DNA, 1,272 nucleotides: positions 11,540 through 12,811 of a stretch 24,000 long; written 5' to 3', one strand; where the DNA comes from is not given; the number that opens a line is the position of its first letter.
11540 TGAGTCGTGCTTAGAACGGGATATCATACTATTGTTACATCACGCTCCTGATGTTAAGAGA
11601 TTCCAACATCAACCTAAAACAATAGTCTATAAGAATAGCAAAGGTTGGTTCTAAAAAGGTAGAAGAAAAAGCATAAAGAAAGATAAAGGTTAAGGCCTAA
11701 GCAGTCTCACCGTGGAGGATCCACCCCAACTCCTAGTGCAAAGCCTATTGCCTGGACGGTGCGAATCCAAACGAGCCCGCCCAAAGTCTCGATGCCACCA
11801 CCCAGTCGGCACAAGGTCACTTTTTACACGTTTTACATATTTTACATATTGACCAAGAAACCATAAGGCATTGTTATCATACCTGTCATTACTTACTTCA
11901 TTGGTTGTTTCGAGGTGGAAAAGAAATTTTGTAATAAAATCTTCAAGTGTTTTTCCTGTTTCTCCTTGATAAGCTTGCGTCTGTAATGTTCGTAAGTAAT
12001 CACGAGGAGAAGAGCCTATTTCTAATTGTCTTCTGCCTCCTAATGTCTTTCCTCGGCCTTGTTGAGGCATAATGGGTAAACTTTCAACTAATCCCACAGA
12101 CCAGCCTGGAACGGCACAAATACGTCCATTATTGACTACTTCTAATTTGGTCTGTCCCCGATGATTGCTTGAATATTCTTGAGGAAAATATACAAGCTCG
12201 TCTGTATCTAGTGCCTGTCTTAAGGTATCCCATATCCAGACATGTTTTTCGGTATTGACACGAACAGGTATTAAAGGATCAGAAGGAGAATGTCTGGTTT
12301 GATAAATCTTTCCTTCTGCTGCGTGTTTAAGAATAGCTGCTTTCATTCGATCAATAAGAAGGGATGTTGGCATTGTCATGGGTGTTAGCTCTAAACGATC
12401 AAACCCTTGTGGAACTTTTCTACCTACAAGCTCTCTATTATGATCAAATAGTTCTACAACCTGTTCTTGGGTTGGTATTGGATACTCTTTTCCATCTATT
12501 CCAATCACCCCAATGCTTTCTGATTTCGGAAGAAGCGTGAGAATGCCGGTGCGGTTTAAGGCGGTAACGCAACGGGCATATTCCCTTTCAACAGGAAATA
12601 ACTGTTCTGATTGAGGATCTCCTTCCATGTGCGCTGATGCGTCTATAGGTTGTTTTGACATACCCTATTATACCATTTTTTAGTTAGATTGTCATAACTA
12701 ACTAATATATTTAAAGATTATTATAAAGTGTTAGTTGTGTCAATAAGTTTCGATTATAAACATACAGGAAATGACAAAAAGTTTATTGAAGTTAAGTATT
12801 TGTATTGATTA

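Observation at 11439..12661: Compositionally foreign island: a GC-rich 323-aa orphan ORF tail-to-tail with a truncated TnsA-like gene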

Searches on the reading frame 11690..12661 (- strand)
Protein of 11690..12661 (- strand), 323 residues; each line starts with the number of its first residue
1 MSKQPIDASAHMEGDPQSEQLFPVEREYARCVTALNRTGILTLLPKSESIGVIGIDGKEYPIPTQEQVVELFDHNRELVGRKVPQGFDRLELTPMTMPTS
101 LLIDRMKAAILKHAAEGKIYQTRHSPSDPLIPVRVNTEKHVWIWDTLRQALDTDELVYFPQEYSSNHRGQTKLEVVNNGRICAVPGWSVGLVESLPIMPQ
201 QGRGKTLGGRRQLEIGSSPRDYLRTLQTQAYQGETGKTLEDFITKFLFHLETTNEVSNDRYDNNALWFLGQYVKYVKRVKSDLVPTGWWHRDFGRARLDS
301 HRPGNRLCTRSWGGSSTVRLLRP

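Call 7: search_protein_families(library=pfam, proteins=[window:11690-12661:-], max_evalue=1)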
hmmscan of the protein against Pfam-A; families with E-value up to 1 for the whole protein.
window:11690-12661:- (323 aa): 0 families

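Call 8: search_protein_families(library=ncbifam, proteins=[window:11690-12661:-], max_evalue=1)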
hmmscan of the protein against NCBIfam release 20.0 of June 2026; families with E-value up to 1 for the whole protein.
window:11690-12661:- (323 aa): 1 family
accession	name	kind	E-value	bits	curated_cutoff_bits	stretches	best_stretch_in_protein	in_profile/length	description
NF009362.0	PRK12718.1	equivalog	0.25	10.3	602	1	91-136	310-355/510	flagellar hook-associated protein FlgL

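Call 9: search_protein_families(library=padloc, proteins=[window:11690-12661:-], max_evalue=1)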
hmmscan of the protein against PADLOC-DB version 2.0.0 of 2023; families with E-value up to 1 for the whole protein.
window:11690-12661:- (323 aa): 3 families
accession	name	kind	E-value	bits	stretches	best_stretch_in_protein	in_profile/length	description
PDLC04874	PDC-S05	-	0.028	12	1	64-138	30-97/165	-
PDLC04858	PDC-S05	-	0.031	12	1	64-139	31-99/138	-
PDLC04881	PDC-S05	-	0.038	12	1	64-93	31-60/82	-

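Call 10: find_homologous_proteins(query=window:11690-12661:-)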
Query window:11690-12661:- (323 aa): 556 proteins with E <= 0.001 among 1729 candidates; the best 120 are listed.
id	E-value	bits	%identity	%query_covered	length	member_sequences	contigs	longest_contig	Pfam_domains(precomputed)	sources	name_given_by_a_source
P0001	7.9e-211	717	97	100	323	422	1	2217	-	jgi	jgi:hypothetical protein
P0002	4.7e-192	655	87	100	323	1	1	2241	-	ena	-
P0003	9.8e-192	654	89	97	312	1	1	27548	-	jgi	jgi:hypothetical protein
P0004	1.5e-190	650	87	100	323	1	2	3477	-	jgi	jgi:hypothetical protein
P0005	2.2e-190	650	89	100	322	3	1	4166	-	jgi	jgi:hypothetical protein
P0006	2.3e-189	647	87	99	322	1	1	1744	-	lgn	-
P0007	4.2e-189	646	91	97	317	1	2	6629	-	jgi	-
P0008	2.3e-187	640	87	100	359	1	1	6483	-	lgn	-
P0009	2.5e-187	640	86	100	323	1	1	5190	-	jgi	jgi:hypothetical protein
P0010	2.2e-186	637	86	99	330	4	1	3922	-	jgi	-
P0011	4.9e-186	636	86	100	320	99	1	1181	-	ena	-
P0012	1.7e-185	634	84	100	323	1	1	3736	-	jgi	jgi:hypothetical protein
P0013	2.3e-185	633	85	100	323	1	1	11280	-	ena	-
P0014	3.8e-185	633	86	100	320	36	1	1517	-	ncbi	-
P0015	5.2e-185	632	84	100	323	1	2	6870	-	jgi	-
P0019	1.1e-183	628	87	97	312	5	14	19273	-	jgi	jgi:hypothetical protein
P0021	5.8e-182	622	88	95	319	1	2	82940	-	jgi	jgi:hypothetical protein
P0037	1.8e-177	607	85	95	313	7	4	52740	-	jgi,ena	jgi:hypothetical protein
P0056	2.2e-171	587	87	93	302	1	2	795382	-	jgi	jgi:hypothetical protein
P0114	1.0e-156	539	75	100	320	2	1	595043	-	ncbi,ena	-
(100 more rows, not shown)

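Call 12: find_encoding_contigs(protein=window:11690-12661:-, flank=10000, max_places=6)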
Protein window:11690-12661:- (323 aa): no gene with exactly this product is on record in the collection.

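Call 13: find_encoding_contigs(protein=P0056, flank=6000, max_places=3)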
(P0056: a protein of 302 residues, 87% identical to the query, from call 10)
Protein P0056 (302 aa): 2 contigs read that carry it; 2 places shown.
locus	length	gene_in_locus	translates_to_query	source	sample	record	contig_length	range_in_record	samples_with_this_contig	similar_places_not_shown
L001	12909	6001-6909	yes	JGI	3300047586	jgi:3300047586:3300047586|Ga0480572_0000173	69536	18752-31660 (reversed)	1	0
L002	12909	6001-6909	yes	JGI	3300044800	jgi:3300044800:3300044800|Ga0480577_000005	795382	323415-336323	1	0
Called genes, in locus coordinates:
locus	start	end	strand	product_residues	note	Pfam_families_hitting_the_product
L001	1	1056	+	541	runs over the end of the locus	PF00370:FGGY_N, PF02782:FGGY_C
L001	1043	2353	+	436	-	PF02788:RuBisCO_large_N, PF00016:RuBisCO_large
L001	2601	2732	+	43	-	-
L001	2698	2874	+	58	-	-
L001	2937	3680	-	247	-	PF01061:ABC2_membrane, PF12698:ABC2_membrane_3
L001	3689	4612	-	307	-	PF02463:SMC_N (faint), PF00005:ABC_tran, PF13304:AAA_21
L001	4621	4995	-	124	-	-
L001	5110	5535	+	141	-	-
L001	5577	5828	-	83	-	-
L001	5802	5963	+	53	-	-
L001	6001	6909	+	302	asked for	-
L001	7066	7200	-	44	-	-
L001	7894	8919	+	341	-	PF00005:ABC_tran, PF13304:AAA_21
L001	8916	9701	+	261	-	PF12679:ABC2_membrane_2, PF12730:ABC2_membrane_4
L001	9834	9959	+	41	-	-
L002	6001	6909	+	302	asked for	-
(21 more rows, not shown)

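Call 14: find_encoding_contigs(protein=P0114, flank=6000, max_places=3)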
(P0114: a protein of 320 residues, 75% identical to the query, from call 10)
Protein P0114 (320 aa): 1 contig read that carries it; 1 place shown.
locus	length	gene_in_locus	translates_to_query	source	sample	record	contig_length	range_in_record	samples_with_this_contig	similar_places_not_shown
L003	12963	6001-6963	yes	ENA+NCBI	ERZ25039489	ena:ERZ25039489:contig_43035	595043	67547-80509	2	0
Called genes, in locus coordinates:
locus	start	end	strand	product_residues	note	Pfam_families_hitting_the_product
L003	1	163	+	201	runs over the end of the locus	-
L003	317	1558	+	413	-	PF01011:PQQ (faint), PF13570:Beta-prop_ACSF4, PF13360:PQQ_2, PF25293:Beta-prop_EMC1_N (faint), PF23414:Beta-prop_EML_2 (faint), PF24796:WDR55 (faint), PF13360:PQQ_2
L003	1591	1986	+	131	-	PF00717:Peptidase_S24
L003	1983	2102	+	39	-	-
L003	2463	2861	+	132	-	-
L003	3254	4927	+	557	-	-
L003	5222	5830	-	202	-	-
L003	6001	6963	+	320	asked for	-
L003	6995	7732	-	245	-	PF19458:DUF5995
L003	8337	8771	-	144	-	-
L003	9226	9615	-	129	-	PF00072:Response_reg (faint)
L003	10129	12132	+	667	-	PF00989:PAS, PF08448:PAS_4 (weak), PF13426:PAS_9, PF00989:PAS, PF08448:PAS_4, PF13426:PAS_9, PF00512:HisKA, PF02518:HATPase_c, +4 more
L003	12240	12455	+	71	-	PF07311:Dodecin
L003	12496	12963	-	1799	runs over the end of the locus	PF00289:Biotin_carb_N, PF02786:CPSase_L_D2, PF02785:Biotin_carb_C, PF00364:Biotin_lipoyl, PF08326:ACC_central, PF01039:Carboxyl_trans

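Call 16: find_related_loci(query=window:11690-12661:-, collection=genome_contigs, flank=5000)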
Query window:11690-12661:- (323 aa) in genome_contigs; peptide patterns used: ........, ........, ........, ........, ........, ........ (x = any residue, [..] = any of these).
178 stretches matched a pattern; 62 encode a relative of the query (tblastn E <= 1e-3); 62 distinct loci.
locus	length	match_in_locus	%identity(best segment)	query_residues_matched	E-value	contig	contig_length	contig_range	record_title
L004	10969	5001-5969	96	1-323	0e+0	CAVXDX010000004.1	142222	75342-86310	MAG: uncultured Candidatus Micrarchaeota archaeon isolate MFD04408.bin.1.57 genome assembly, contig: contig_119952, whol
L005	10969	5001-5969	96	1-323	0e+0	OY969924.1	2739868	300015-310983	MAG: Euryarchaeota archaeon isolate MFD04492.bin.2.48 genome assembly, chromosome: 1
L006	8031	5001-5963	96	3-323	0e+0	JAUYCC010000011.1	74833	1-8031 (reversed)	MAG: Pelolinea sp. isolate C20_concoct.bin.94 C20_k141_817804, whole genome shotgun sequence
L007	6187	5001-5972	94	1-323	0e+0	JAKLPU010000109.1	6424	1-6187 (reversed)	MAG: Candidatus Atribacteria bacterium isolate bin N1.50 k141_154782, whole genome shotgun sequence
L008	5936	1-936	96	9-320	0e+0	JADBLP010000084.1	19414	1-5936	MAG: Actinomycetota bacterium isolate Bin4_14.8m NODE_143_length_19414_cov_14.457513, whole genome shotgun sequence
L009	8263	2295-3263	93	1-323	0e+0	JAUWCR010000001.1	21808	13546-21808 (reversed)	MAG: Actinomycetes bacterium isolate CSMAG_2143 CSMAG_2143_k141_1377732_length_21808_cov_9.2188, whole genome shotgun se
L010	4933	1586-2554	93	1-323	0e+0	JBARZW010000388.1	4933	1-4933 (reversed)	MAG: Candidatus Promineifilaceae bacterium isolate MFD12960_ilm_asm_bin17 k127_16927, whole genome shotgun sequence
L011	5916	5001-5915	96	1-305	0e+0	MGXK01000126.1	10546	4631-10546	MAG: Gammaproteobacteria bacterium RBG_16_51_14 RBG_16_scaffold_67421, whole genome shotgun sequence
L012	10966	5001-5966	89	1-323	0e+0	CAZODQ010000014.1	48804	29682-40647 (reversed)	MAG TPA_asm: uncultured Actinomycetota bacterium isolate SRP323688_co1_252 genome assembly, contig: NODE_1360_length_488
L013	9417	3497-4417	93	17-323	0e+0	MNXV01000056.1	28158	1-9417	MAG: Caldisericum sp. CG2_30_36_11 cg2_3.0_scaffold_1022_c, whole genome shotgun sequence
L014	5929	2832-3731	95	24-323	0e+0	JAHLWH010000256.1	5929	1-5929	MAG: Promethearchaeota archaeon isolate 6H3_1 k141_93223, whole genome shotgun sequence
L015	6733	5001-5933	93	12-322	0e+0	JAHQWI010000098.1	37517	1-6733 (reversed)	MAG: Promethearchaeia archaeon isolate ABR03 NODE_234_length_37517_cov_8, whole genome shotgun sequence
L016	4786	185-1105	93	17-323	0e+0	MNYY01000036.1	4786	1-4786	MAG: Candidatus Atribacteria bacterium CG2_30_33_13 cg2_3.0_scaffold_18775_c, whole genome shotgun sequence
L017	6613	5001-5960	88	1-323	0e+0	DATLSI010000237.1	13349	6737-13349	MAG TPA_asm: Ktedonobacteraceae bacterium isolate SMAG_U13926 k141_967456, whole genome shotgun sequence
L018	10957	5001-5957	86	1-320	0e+0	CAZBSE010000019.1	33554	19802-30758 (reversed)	MAG TPA_asm: uncultured Actinomycetota bacterium isolate SRP214966_co2_488 genome assembly, contig: NODE_1514_length_335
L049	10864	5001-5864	34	14-303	1e-53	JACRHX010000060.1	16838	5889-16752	MAG: Parcubacteria group bacterium isolate NC_groundwater_1788_Pr3_B-0.1um_42_9 SR-2_scaffold_141_3793196, whole genome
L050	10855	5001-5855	37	16-303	6e-53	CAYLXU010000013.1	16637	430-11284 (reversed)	MAG TPA_asm: uncultured Candidatus Saccharibacteria bacterium isolate SRP093185_co1_87 genome assembly, contig: NODE_227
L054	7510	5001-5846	35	34-320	8e-46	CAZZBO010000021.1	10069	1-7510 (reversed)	MAG TPA_asm: uncultured Candidatus Saccharibacteria bacterium isolate binchicken_co27_251 genome assembly, contig: NODE_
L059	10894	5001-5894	29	19-298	6e-31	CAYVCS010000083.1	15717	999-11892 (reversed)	MAG TPA_asm: uncultured Gammaproteobacteria bacterium isolate binchicken_co203_149 genome assembly, contig: k141_3631094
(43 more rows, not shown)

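Call 17: find_related_loci(query=window:11690-12661:-, collection=viral_contigs, flank=5000)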
Query window:11690-12661:- (323 aa) in viral_contigs; peptide patterns used: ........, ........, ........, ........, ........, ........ (x = any residue, [..] = any of these).
28 stretches matched a pattern, but none encodes a relative of the query by tblastn (E <= 1e-3).

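Call 24: search_solved_structures(query=window:11690-12661:-, max_evalue=10)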
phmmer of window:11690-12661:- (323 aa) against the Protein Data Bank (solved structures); distinct sequences matched with E-value up to 10: 1.
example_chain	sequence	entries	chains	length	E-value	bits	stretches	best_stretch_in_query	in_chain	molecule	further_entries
3gku_A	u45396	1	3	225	1.1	11.6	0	235-270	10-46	Probable RNA-binding protein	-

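Call 25: search_protein_families(library=phrogs, proteins=[window:11690-12661:-], max_evalue=1)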
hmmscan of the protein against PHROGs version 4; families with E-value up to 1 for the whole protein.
window:11690-12661:- (323 aa): 0 families

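Call 30: search_protein_representatives(protein=window:11690-12661:-)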
Query: 323 residues. Proteins with E-value up to 0.001 (for the whole library): 713; up to 1e-10: 495; up to 1e-30: 158. The best 150 are listed.
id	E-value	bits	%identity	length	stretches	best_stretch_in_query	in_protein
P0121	3.4e-128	443.8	94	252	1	124-323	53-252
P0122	3.1e-109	381.5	56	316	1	2-320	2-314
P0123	3.8e-101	354.9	57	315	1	24-320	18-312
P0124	1.9e-92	326.3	76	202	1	1-201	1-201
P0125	3.9e-86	305.5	52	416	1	23-320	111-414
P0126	2.7e-83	296.2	49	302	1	20-320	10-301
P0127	4.7e-83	295.4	51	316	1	16-320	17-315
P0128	8.2e-83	294.6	45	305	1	25-320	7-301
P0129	2.2e-73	263.7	87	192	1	119-253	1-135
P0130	6.5e-65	235.8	58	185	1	141-320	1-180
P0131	2.2e-62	227.5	39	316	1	18-319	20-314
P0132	4.4e-62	226.5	39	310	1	27-321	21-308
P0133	7.5e-62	225.7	42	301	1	26-320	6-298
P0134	3.7e-60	220.2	40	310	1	13-322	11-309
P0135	5.4e-60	219.6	80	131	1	189-320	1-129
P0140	6.8e-54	199.6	35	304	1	22-309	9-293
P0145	1.8e-50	188.4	37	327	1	23-304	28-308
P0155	1.8e-47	178.5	41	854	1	23-306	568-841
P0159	3.1e-45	171.1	40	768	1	23-303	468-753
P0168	2.7e-43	164.7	38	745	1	15-305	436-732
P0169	5.2e-43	163.8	35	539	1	33-300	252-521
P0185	8.6e-40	153.2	35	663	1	25-305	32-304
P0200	4.0e-37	144.5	35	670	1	24-299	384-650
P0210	2.6e-36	141.8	37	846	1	24-299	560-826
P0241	1.7e-33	132.5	34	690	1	41-303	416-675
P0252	1.5e-32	129.5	37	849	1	27-295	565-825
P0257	4.4e-32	127.9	35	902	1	43-272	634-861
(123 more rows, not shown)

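Call 31: search_protein_families(library=pfam, proteins=[P0155, P0159, P0168, P0210, P0252, P0257, P0241, P0185, P0169, P0200], max_evalue=0.01)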
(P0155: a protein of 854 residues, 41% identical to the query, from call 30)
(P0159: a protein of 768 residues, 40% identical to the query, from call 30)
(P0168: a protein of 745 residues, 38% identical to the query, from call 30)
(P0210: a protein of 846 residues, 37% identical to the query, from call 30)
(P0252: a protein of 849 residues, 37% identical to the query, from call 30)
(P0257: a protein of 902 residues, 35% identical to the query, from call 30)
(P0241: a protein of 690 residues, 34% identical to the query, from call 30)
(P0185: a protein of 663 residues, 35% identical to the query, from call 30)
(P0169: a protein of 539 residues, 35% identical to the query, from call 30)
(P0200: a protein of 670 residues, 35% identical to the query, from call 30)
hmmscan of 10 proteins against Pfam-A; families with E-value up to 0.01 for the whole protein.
P0155 (854 aa): 0 families

P0159 (768 aa): 2 families
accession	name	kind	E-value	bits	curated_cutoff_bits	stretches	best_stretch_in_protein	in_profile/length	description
PF07728.20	AAA_5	-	5.2e-09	36.7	22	1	90-218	3-126/139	AAA domain (dynein-related subfamily)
PF07726.17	AAA_3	-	0.0063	16.8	27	0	89-222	2-119/131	ATPase family associated with various cellular activities (AAA)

P0168 (745 aa): 5 families
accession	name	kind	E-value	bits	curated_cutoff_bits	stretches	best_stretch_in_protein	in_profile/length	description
PF07728.20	AAA_5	-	4e-12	46.8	22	1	74-224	2-138/139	AAA domain (dynein-related subfamily)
PF05833.16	NFACT_N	-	0.00053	19.3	31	1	298-388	244-331/456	NFACT N-terminal and middle domains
PF13401.12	AAA_22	-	0.0011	19.7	27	0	76-178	10-113/130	AAA domain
PF00004.35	AAA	-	0.0023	18.8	21.2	1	76-164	3-73/131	ATPase family associated with various cellular activities (AAA)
PF09403.15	FadA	-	0.0063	17.4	28.5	0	396-455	14-72/99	Adhesion protein FadA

P0210 (846 aa): 0 families

P0252 (849 aa): 0 families

P0257 (902 aa): 4 families
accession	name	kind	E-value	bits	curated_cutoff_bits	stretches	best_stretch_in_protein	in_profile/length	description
PF07728.20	AAA_5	-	1.8e-11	44.7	22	1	249-348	2-96/139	AAA domain (dynein-related subfamily)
PF13401.12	AAA_22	-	0.00087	20.1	27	1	246-343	5-109/130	AAA domain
PF04851.21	ResIII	-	0.001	19.5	22.5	1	235-274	12-51/164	Type III restriction enzyme, res subunit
PF12775.13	AAA_7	-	0.0024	17.8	25.8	1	236-286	23-75/181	P-loop containing dynein motor region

P0241 (690 aa): 0 families

P0185 (663 aa): 0 families

P0169 (539 aa): 0 families

P0200 (670 aa): 0 families

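Call 34: search_solved_structures(query=A1, max_evalue=10)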
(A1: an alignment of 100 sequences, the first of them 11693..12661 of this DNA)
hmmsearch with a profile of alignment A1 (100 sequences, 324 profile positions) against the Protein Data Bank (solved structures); distinct sequences matched with E-value up to 10: 0.

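Call 40: find_encoding_contigs(protein=P0021, flank=5000, max_places=2)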
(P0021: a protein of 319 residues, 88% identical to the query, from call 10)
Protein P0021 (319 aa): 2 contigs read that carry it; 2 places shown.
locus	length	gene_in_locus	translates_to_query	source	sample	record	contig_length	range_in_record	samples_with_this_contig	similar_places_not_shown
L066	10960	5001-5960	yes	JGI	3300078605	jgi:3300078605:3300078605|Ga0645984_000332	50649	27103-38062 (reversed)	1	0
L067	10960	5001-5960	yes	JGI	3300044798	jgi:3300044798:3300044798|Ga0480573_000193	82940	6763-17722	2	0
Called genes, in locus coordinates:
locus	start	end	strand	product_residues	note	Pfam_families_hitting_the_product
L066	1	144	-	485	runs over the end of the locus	PF00266:Aminotran_5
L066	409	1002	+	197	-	PF00857:Isochorismatase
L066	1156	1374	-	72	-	-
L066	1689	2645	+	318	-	PF00989:PAS (weak), PF13188:PAS_8 (weak), PF13426:PAS_9 (weak), PF13188:PAS_8 (weak), PF08448:PAS_4, PF13426:PAS_9, PF08447:PAS_3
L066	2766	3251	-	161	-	PF00160:Pro_isomerase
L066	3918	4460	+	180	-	-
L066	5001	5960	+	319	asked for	-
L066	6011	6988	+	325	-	PF13280:WYL, PF25583:WCX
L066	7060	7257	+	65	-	-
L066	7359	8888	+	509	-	PF00437:T2SSE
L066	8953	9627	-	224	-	PF01209:Ubie_methyltran, PF02353:CMAS (weak), PF13489:Methyltransf_23, PF07021:MetW, PF13847:Methyltransf_31, PF08241:Methyltransf_11, PF08242:Methyltransf_12, PF13649:Methyltransf_25, +1 more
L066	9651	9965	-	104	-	-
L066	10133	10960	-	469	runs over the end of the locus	PF01370:Epimerase (weak), PF13460:NAD_binding_10 (weak)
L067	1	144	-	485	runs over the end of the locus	PF00266:Aminotran_5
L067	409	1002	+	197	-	PF00857:Isochorismatase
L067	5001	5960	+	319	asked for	-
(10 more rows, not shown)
